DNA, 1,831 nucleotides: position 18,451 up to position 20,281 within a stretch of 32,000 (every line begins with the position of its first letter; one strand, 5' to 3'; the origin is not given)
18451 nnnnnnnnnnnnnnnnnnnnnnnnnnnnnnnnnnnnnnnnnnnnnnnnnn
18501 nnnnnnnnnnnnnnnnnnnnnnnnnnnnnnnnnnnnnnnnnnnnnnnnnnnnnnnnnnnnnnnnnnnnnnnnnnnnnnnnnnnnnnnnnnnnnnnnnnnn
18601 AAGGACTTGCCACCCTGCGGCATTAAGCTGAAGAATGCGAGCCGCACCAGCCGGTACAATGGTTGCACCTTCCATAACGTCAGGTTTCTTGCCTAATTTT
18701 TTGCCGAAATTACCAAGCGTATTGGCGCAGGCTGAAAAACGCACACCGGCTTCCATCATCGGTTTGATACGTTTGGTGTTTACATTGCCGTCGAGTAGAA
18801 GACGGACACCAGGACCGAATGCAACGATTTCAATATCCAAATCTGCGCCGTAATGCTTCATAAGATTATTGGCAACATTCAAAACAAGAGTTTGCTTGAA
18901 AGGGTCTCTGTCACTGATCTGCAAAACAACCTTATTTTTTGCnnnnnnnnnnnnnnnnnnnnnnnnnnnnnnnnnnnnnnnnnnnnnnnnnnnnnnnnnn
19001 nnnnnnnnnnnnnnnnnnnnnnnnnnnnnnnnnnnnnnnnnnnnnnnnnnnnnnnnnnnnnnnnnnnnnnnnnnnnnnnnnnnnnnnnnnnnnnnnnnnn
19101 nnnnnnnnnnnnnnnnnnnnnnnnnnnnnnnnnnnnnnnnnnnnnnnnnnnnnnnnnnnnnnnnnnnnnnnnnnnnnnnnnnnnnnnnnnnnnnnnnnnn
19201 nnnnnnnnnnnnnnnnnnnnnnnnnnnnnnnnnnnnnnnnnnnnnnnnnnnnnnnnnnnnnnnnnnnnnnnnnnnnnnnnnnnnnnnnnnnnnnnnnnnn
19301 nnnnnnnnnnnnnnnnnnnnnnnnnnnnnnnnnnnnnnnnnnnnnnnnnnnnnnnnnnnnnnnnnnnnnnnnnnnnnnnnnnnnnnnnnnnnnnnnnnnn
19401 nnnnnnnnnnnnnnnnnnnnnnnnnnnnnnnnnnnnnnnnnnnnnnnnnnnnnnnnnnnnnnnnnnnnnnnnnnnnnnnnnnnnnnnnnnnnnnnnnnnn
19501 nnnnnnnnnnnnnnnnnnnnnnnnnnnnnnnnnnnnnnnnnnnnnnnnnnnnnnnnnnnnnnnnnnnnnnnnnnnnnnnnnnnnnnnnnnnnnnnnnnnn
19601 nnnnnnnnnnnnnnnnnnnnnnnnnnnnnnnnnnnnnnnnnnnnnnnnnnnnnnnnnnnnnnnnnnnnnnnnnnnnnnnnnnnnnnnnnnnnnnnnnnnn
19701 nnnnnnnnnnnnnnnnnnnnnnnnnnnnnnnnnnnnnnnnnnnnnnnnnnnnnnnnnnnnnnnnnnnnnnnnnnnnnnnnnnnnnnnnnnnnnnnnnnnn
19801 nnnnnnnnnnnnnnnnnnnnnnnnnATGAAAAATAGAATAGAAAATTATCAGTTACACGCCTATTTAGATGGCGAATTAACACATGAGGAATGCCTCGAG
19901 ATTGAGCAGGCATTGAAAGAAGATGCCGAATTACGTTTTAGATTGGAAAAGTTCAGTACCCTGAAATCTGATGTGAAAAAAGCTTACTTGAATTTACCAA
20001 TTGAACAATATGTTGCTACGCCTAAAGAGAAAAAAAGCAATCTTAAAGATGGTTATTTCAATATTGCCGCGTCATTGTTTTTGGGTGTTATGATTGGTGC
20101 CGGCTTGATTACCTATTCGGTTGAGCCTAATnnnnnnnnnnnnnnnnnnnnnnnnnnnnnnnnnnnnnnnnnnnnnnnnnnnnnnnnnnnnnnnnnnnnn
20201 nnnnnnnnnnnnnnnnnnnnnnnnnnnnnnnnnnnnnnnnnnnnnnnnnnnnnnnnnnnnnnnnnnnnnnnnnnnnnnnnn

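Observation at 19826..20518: Anti-sigma factor whose periplasmic domain is a DsrE-like paralogue with a positionally conserved cysteine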

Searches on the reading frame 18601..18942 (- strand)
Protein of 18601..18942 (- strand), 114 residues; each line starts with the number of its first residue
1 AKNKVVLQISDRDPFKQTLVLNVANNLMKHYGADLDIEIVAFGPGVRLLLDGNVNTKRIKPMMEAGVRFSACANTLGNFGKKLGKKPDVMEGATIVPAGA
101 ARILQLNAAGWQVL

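Call 91: search_solved_structures(query=A7, max_evalue=10, show_alignments=5)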
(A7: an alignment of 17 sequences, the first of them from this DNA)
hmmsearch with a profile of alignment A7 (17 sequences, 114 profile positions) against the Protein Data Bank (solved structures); distinct sequences matched with E-value up to 10: 14.
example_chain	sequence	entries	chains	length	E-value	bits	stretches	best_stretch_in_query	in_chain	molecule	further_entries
1l1s_A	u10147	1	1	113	1.2e-28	102.6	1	2-114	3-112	hypothetical protein MTH1491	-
2pd2_A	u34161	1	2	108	3.8e-19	72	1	4-113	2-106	Hypothetical protein ST0148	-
8uja_A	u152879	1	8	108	5.2e-17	65.1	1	4-113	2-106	T33-fn10: engineered DrsE like sulfur reductase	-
2fb6_A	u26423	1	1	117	0.0017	21.6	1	37-82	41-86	conserved hypothetical protein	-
3pnx_A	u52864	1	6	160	0.084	16.1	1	47-94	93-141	Putative sulfurtransferase dsrE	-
2qs7_A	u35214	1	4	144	0.25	14.6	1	58-111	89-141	Uncharacterized protein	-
4hat_B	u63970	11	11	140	1.1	12.5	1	52-111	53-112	Ran-specific GTPase-activating protein 1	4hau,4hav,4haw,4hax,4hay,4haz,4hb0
4wvf_B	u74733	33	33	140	1.1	12.5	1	52-111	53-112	Ran-specific GTPase-activating protein 1 | YRB1 isoform 1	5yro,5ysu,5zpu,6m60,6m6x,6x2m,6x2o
4gpt_B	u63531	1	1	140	1.1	12.5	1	52-111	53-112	Ran-specific GTPase-activating protein 1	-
5yst_B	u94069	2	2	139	1.1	12.5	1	52-111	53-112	Ran-specific GTPase-activating protein 1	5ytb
4gmx_B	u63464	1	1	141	1.1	12.5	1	52-111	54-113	Ran-specific GTPase-activating protein 1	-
5dh9_B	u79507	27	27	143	1.2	12.4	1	52-111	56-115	Ran-specific GTPase-activating protein 1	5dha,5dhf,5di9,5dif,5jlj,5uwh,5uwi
3mc3_A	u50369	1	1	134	1.3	12.2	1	62-97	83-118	DsrE/DsrF-like family protein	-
2ekh_A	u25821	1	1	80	2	11.7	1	86-114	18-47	SH3 and PX domain-containing protein 2A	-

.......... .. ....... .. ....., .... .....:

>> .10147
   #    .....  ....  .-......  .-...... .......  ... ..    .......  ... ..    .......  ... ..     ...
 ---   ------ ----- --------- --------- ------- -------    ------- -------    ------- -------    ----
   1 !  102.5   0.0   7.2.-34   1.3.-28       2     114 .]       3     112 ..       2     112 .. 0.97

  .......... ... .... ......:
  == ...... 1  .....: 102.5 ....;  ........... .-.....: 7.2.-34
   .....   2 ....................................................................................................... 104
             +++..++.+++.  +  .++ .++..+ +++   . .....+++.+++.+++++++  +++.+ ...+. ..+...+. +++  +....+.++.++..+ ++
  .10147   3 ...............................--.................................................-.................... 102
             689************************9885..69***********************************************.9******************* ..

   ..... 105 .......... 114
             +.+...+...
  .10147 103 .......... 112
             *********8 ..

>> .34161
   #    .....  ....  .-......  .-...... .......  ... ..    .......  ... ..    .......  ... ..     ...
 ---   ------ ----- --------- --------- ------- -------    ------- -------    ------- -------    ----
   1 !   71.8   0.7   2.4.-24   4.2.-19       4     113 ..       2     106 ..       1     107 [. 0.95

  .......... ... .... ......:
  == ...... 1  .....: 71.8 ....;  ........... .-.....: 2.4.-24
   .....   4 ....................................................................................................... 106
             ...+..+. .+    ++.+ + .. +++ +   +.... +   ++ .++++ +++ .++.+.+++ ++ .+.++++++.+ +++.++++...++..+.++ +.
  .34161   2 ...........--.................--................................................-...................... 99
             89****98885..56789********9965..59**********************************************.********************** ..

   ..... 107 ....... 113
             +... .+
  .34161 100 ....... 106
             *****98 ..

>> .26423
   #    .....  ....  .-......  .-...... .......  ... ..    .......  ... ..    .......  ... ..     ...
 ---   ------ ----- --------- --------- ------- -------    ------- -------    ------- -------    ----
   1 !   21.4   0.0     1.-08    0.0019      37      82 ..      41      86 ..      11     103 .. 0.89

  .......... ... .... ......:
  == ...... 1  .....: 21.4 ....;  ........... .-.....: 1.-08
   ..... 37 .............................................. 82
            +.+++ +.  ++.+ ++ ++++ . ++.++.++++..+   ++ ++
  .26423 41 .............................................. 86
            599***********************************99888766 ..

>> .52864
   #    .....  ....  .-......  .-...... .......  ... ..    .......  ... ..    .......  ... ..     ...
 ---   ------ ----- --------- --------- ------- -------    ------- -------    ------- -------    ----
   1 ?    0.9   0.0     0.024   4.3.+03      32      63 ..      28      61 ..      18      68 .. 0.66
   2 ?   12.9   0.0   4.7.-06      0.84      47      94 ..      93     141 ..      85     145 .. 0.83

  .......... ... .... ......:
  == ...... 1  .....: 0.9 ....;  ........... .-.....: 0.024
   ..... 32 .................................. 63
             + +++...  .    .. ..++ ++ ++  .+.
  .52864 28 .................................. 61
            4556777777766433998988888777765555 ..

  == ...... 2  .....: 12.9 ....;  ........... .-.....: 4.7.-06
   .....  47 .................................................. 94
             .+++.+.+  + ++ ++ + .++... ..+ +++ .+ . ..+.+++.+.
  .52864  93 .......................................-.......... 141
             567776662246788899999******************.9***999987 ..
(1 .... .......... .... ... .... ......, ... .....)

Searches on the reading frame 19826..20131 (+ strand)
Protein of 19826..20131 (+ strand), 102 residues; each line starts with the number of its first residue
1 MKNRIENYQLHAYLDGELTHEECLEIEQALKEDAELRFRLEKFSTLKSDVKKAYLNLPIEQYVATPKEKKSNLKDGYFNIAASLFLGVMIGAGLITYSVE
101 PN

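Call 95: search_solved_structures(query=window:19826-20131:+, max_evalue=10, show_alignments=2)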
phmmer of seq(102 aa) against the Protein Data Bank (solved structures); distinct sequences matched with E-value up to 10: 0.
